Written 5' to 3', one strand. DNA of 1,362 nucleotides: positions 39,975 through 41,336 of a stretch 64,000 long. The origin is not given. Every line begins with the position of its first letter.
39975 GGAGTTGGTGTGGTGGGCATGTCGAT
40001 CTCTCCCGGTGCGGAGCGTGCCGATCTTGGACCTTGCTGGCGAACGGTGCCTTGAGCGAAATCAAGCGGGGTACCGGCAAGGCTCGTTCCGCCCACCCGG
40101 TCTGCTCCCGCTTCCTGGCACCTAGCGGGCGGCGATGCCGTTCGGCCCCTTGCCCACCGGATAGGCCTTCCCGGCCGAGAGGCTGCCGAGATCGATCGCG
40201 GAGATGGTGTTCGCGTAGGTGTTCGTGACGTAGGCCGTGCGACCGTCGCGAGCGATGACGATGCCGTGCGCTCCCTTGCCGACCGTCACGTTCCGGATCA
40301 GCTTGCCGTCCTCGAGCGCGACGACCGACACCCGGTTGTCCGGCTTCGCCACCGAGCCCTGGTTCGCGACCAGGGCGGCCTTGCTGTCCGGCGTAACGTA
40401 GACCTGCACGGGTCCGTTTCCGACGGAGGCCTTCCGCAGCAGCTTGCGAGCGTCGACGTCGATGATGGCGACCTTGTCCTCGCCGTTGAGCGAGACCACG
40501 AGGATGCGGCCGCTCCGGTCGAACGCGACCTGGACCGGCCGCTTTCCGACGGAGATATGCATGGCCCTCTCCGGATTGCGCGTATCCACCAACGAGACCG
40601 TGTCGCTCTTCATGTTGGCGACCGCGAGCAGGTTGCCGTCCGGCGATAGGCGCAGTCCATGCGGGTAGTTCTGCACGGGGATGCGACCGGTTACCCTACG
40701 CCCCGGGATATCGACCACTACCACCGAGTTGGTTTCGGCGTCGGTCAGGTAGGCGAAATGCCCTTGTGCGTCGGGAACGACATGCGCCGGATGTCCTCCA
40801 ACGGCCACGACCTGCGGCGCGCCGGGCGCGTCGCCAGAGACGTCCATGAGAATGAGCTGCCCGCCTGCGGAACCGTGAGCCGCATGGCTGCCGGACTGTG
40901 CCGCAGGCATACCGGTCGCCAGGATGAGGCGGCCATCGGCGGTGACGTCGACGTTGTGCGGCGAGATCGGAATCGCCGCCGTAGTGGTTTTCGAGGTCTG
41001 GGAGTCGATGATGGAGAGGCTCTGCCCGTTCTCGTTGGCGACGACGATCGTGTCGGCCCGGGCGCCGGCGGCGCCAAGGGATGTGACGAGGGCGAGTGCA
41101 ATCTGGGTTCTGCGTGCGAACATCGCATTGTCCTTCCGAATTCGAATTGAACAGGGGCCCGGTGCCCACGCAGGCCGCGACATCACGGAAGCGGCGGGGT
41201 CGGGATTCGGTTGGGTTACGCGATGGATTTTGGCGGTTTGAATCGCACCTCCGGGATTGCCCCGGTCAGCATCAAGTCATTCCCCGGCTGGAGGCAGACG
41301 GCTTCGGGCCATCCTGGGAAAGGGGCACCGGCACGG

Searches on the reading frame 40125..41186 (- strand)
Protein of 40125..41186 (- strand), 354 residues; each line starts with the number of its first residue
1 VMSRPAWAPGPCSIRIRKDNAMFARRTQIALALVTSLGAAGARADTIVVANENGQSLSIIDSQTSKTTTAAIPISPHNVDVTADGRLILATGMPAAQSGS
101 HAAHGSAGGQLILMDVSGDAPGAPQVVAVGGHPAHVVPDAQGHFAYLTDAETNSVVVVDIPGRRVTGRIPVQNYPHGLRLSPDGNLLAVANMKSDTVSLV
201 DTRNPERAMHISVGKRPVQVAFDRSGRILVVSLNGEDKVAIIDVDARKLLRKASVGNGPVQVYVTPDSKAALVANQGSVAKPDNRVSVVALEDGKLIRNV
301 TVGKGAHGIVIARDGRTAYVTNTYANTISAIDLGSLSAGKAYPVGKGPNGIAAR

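Call 49: search_protein_families(library=pfam, proteins=[window:40125-41186:-], max_evalue=0.00001)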
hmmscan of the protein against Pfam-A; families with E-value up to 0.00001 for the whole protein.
window:40125-41186:- (354 aa): 7 families
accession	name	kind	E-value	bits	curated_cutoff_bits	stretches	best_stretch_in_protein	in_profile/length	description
PF21783.3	YNCE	-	3.4e-20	73.1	27.1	1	209-351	150-289/339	YNCE-like beta-propeller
PF25174.1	Beta-prop_THOC3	-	1e-10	41.6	305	1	148-257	64-171/272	THOC3 beta-propeller domain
PF10282.15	Lactonase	-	1.6e-10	41.2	21.7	0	132-201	245-319/344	Lactonase, 7-bladed beta-propeller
PF02239.22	Cytochrom_D1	-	1.8e-07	30.5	25.5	0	34-255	129-354/368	Cytochrome D1 heme domain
PF12894.13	ANAPC4_WD40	-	1.5e-06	28.8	22.9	0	177-216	43-81/91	Anaphase-promoting complex subunit 4 WD40 domain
PF08450.18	SGL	-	5.9e-06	26.5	26.3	0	36-222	42-232/246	SMP-30/Gluconolactonase/LRE-like region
PF23414.1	Beta-prop_EML_2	-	9.6e-06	25.6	90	0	146-246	13-112/266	Echinoderm microtubule-associated protein second beta-propeller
